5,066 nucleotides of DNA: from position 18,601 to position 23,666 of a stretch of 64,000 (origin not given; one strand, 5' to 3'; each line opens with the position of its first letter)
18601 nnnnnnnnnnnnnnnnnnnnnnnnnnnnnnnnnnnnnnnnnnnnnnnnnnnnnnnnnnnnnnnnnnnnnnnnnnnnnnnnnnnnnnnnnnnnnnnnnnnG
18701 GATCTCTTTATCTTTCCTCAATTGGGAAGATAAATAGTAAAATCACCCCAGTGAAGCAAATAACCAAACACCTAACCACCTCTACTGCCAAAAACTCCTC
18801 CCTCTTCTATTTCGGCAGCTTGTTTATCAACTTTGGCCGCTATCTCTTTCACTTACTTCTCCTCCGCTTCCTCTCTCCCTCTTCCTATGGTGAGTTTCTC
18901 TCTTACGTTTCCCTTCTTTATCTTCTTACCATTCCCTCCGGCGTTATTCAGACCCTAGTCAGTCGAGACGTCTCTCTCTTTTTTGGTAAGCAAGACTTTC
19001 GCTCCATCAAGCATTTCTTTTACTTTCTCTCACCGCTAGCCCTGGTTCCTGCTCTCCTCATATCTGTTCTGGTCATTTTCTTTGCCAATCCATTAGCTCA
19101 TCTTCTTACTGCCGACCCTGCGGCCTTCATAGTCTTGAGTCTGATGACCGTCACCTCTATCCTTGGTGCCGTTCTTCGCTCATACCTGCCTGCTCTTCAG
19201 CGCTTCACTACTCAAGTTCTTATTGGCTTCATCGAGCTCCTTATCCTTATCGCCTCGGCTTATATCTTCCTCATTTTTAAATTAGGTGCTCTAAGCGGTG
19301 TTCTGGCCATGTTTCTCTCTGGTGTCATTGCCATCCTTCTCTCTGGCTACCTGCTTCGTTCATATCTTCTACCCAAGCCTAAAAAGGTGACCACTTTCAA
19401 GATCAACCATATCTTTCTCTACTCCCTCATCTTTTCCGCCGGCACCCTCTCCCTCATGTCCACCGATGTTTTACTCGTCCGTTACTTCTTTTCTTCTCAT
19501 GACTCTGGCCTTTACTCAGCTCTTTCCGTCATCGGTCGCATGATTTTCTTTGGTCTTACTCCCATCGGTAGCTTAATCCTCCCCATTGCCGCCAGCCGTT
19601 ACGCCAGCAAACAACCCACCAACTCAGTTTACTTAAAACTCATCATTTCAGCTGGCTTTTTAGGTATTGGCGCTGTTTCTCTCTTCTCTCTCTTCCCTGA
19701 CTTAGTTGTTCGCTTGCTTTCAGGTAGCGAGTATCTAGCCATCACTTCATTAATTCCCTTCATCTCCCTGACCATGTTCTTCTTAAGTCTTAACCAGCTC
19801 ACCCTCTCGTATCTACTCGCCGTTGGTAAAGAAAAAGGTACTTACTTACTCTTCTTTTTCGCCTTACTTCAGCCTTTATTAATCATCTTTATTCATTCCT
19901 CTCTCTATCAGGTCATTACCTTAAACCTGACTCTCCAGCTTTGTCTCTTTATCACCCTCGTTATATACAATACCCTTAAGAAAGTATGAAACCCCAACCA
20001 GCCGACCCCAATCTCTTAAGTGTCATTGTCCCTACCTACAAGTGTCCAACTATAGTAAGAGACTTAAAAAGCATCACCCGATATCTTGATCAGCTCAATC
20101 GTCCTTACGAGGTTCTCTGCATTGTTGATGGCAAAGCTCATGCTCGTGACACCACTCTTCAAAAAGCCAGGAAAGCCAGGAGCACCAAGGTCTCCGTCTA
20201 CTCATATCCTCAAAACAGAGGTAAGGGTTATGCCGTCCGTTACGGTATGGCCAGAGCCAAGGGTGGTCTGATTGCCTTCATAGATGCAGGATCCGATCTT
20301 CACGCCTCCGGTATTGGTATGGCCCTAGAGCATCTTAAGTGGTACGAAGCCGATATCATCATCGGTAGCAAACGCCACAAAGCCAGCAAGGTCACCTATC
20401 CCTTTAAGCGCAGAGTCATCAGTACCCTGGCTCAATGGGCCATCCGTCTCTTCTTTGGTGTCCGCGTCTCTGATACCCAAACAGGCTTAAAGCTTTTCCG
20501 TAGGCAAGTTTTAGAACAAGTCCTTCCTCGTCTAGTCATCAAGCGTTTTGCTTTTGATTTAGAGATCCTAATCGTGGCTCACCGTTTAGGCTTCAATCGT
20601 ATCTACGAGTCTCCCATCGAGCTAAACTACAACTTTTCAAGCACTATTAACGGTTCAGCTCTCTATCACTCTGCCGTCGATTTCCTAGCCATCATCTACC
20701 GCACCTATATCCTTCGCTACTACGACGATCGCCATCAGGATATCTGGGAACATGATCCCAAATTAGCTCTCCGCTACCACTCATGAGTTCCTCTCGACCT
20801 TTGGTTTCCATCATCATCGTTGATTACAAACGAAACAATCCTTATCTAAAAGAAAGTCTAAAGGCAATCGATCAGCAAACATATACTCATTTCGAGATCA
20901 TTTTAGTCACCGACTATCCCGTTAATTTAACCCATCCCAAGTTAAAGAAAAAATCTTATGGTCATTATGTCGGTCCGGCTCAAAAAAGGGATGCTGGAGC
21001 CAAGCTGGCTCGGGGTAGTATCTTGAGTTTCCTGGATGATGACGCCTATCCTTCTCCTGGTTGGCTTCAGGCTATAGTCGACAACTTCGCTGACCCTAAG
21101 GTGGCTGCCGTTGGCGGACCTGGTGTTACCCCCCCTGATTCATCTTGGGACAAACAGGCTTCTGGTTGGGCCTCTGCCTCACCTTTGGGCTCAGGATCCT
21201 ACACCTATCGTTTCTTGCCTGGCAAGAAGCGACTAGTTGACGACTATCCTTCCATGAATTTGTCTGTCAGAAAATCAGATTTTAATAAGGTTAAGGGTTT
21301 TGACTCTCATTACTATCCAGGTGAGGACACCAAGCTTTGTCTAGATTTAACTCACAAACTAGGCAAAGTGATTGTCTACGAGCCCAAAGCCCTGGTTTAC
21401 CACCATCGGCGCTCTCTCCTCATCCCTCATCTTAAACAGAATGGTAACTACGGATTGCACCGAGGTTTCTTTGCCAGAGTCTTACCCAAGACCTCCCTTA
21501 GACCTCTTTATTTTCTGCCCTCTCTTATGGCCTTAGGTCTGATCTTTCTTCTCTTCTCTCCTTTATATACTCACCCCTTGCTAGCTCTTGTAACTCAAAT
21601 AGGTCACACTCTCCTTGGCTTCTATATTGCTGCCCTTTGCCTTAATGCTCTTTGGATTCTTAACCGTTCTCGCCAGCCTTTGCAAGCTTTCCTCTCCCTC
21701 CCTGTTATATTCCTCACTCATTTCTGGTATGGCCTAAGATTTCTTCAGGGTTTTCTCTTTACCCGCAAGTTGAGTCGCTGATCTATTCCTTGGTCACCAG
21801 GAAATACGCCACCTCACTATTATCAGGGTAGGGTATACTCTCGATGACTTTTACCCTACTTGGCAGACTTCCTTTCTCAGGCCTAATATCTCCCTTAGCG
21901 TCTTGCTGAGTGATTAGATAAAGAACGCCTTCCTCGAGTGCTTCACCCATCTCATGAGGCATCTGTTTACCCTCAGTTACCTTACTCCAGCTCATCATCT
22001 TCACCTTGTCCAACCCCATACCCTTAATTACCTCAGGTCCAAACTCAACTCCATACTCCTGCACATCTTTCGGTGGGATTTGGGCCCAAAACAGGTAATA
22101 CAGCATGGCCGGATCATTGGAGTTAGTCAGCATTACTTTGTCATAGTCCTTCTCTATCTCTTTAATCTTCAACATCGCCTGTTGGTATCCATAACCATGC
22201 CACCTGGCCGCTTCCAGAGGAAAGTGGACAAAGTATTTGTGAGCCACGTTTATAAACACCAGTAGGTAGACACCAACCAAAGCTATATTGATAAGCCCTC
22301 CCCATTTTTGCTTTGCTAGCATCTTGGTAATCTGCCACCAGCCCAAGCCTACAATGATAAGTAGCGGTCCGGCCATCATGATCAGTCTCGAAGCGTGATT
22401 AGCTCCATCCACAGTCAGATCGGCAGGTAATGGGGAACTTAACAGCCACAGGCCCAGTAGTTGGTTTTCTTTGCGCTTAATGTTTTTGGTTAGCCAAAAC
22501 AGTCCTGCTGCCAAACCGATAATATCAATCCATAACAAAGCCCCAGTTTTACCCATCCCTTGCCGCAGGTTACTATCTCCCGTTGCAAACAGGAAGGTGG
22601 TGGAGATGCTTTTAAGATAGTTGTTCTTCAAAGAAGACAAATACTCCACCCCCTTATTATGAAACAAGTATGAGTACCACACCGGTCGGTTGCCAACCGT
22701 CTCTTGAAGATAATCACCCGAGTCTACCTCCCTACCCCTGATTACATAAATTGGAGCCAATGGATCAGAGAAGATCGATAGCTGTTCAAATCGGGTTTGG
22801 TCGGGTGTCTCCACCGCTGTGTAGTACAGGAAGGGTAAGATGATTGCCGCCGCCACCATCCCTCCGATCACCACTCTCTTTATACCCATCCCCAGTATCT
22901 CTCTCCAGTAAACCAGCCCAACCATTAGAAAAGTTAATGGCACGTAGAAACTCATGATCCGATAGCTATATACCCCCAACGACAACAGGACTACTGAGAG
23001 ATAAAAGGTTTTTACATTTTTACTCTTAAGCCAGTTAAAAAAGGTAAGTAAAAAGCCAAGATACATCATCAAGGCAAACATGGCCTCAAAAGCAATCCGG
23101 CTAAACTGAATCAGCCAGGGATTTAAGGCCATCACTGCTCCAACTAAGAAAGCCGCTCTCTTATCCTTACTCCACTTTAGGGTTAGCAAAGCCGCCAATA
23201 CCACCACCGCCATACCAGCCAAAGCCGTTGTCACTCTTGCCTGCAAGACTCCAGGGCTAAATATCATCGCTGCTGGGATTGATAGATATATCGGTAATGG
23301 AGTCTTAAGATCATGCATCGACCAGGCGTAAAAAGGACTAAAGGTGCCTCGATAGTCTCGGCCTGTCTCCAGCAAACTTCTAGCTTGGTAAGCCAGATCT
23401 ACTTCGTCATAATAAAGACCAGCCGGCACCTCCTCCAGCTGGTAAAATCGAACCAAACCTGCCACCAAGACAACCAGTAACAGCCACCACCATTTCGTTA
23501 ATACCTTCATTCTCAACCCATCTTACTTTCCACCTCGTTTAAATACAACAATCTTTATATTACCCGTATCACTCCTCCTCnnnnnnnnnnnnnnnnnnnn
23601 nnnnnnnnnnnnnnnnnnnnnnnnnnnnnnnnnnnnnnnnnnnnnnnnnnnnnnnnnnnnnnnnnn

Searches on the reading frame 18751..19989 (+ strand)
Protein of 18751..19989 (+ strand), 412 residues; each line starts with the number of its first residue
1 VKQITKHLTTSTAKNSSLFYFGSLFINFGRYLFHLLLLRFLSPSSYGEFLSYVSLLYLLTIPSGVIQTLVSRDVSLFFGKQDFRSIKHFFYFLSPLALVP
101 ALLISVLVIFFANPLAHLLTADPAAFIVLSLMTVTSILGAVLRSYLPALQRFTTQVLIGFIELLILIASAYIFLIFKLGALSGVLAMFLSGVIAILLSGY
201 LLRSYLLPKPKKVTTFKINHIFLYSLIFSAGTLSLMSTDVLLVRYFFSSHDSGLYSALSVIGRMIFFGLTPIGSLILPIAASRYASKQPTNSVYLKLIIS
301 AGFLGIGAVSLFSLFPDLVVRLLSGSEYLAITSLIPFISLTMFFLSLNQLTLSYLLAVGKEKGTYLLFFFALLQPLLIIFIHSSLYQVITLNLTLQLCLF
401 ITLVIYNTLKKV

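Call 92: search_protein_families(library=pfam, proteins=[window:18751-19989:+], max_evalue=0.01)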
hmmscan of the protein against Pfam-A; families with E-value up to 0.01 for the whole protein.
window:18751-19989:+ (412 aa): 2 families
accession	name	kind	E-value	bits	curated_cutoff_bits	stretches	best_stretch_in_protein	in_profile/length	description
PF13440.11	Polysacc_synt_3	-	3e-05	23.8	23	1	37-331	2-291/293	Polysaccharide biosynthesis protein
PF01554.23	MatE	-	0.0096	16.1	24.9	1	74-171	56-160/161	MatE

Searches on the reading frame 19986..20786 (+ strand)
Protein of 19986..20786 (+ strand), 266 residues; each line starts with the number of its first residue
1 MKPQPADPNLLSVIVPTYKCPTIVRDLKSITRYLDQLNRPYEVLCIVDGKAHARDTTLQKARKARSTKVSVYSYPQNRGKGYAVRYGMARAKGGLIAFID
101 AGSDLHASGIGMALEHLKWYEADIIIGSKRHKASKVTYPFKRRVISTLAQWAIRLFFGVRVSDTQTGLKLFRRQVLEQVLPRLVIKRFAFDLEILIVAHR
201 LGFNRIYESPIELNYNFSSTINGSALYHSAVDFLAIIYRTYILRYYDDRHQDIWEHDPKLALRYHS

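Call 4: search_protein_families(library=pfam, proteins=[window:19986-20786:+], max_evalue=0.01)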
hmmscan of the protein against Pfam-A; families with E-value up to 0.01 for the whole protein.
window:19986-20786:+ (266 aa): 2 families
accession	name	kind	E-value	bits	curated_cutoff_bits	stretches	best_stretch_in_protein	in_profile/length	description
PF00535.33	Glycos_transf_2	-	5.6e-16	59.4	23.3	1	12-179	1-167/168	Glycosyl transferase family 2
PF13641.12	Glyco_tranf_2_3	-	8.6e-05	23.1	27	1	8-203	1-199/230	Glycosyltransferase like family 2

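Call 6: search_protein_families(library=ncbifam, proteins=[window:19986-20786:+], max_evalue=0.01)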
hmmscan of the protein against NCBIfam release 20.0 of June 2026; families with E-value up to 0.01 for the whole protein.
window:19986-20786:+ (266 aa): 15 families
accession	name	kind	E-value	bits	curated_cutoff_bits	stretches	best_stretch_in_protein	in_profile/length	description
NF058614.1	PPMAGASynPpgS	equivalog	5.4e-13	48.9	370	1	13-227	4-210/226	polyprenyl-phospho-N-acetylgalactosaminyl synthase PpgS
TIGR04182.1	glyco_TIGR04182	equivalog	4.3e-08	32.9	325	1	26-197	11-175/293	S-layer glycoprotein N-glycosyltransferase AglJ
NF038299.1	EPS_HpsN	equivalog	3e-07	29.7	425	1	10-108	2-97/317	hormogonium polysaccharide biosynthesis glycosyltransferase HpsN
TIGR03937.1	PgaC_IcaA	equivalog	6.5e-07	28.7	422.3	1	6-117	42-150/407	poly-beta-1,6-N-acetyl-D-glucosamine synthase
NF007986.1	PRK10714.1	equivalog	9.5e-07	28.1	529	1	11-180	8-173/316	undecaprenyl-phosphate 4-deoxy-4-formamido-L-arabinose transferase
NF041875.1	EPS_EpsD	equivalog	2.1e-06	27.4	370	1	11-141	1-129/325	exopolysaccharide biosynthesis glycosyltransferase EpsD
TIGR04283.1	glyco_like_mftF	equivalog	2.8e-06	27.1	182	1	11-109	1-89/221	TIGR04283 family arsenosugar biosynthesis glycosyltransferase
NF047588.1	GlcsyltransPgfSStrep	equivalog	2.9e-06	26.7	500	1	11-188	3-176/308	glycosyltransferase PgfS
NF047683.1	TeichurnBiosyTuaG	equivalog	2.2e-05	24.2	400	1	9-105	6-99/252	teichuronic acid biosynthesis protein TuaG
NF010496.0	PRK13915.1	equivalog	2.3e-05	23.6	262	1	11-101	33-125/307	glucosyl-3-phosphoglycerate synthase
NF041391.1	DPhHxTase_Halo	equivalog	4.8e-05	22.4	375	1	42-211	26-181/213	dolichyl-phosphate hexose transferase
NF007482.0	PRK10073.1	equivalog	6.3e-05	22.1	423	1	9-104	6-97/334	glycosyltransferase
TIGR03965.1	mycofact_glyco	equivalog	0.00028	19.9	280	1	8-101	73-163/467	mycofactocin biosynthesis glycosyltransferase MftF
NF041394.1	GtaseAglG_Halo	equivalog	0.00043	19.7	440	1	12-102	4-92/304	glucosyl-dolichyl phosphate glucuronosyltransferase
NF038302.1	EPS_HpsE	equivalog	0.002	17.2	300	1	11-122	3-116/307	hormogonium polysaccharide biosynthesis glycosyltransferase HpsE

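Call 47: search_solved_structures(query=window:19986-20786:+, max_evalue=0.001)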
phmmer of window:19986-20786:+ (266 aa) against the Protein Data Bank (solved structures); distinct sequences matched with E-value up to 0.001: 6.
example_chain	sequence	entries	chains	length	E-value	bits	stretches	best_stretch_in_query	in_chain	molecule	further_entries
9hwj_A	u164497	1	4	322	0.00017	24.5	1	11-180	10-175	Undecaprenyl-phosphate 4-deoxy-4-formamido-L-arabinose transferase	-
9bhc_C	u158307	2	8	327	0.0004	23.3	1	10-180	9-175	Undecaprenyl-phosphate 4-deoxy-4-formamido-L-arabinose transferase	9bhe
8vxh_A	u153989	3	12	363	0.00051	23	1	10-180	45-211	Undecaprenyl-phosphate 4-deoxy-4-formamido-L-arabinose transferase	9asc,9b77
9omm_A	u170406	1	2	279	0.00085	22.3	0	11-106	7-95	Glycosyltransferase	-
9omh_A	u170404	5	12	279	0.00085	22.3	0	11-106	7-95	Glycosyltransferase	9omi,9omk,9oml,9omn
9omj_A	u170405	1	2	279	0.00086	22.2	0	11-106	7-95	Glycosyltransferase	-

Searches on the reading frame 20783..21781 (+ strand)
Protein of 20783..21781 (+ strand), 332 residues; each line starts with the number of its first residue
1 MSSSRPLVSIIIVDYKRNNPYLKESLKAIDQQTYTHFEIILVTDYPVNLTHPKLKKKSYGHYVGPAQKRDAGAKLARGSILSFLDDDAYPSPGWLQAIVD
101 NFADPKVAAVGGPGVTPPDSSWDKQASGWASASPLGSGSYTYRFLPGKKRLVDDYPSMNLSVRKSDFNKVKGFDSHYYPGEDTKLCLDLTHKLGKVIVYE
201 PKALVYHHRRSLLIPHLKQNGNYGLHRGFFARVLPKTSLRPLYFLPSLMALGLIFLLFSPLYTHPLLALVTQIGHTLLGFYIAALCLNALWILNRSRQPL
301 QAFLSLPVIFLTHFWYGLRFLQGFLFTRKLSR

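Call 48: search_protein_families(library=ncbifam, proteins=[window:20783-21781:+], max_evalue=0.000001)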
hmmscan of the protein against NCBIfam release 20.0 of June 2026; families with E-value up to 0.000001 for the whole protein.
window:20783-21781:+ (332 aa): 5 families
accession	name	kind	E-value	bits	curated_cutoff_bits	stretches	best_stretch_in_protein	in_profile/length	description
TIGR03965.1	mycofact_glyco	equivalog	6.3e-31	107.7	280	1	13-232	80-305/467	mycofactocin biosynthesis glycosyltransferase MftF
NF041875.1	EPS_EpsD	equivalog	9e-20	71.3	370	1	8-224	1-224/325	exopolysaccharide biosynthesis glycosyltransferase EpsD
NF041394.1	GtaseAglG_Halo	equivalog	1.3e-15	57.4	440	1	8-208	3-216/304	glucosyl-dolichyl phosphate glucuronosyltransferase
NF038299.1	EPS_HpsN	equivalog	1e-08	34.5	425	1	6-112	1-117/317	hormogonium polysaccharide biosynthesis glycosyltransferase HpsN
TIGR04283.1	glyco_like_mftF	equivalog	4.4e-08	33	182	0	9-107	2-102/221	TIGR04283 family arsenosugar biosynthesis glycosyltransferase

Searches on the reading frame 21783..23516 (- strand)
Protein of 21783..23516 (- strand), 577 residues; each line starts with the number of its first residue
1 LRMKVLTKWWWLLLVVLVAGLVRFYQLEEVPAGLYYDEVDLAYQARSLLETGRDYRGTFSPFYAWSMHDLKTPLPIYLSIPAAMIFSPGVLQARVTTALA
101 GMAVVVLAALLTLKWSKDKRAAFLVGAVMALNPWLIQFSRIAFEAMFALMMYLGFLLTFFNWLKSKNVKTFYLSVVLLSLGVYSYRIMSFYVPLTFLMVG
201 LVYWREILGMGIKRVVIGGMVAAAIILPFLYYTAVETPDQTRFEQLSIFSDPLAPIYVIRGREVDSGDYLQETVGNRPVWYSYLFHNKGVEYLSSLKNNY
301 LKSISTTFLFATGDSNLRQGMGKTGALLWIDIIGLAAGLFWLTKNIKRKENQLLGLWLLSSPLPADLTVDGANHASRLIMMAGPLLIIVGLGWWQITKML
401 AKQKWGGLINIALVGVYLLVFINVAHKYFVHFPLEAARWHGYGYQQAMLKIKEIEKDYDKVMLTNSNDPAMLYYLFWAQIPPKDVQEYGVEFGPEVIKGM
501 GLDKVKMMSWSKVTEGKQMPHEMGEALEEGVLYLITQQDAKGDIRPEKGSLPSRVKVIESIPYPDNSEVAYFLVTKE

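Call 4: search_protein_families(library=pfam, proteins=[window:21783-23516:-], max_evalue=0.01)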
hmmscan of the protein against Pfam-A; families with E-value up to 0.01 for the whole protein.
window:21783-23516:- (577 aa): 0 families

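Call 6: search_protein_families(library=ncbifam, proteins=[window:21783-23516:-], max_evalue=0.01)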
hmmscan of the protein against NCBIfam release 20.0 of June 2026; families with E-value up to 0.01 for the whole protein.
window:21783-23516:- (577 aa): 1 family
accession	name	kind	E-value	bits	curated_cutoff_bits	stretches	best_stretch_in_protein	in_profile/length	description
TIGR03663.1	TIGR03663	subfamily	1.4e-06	27.6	126.25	1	12-202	4-179/435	flippase activity-associated protein Agl23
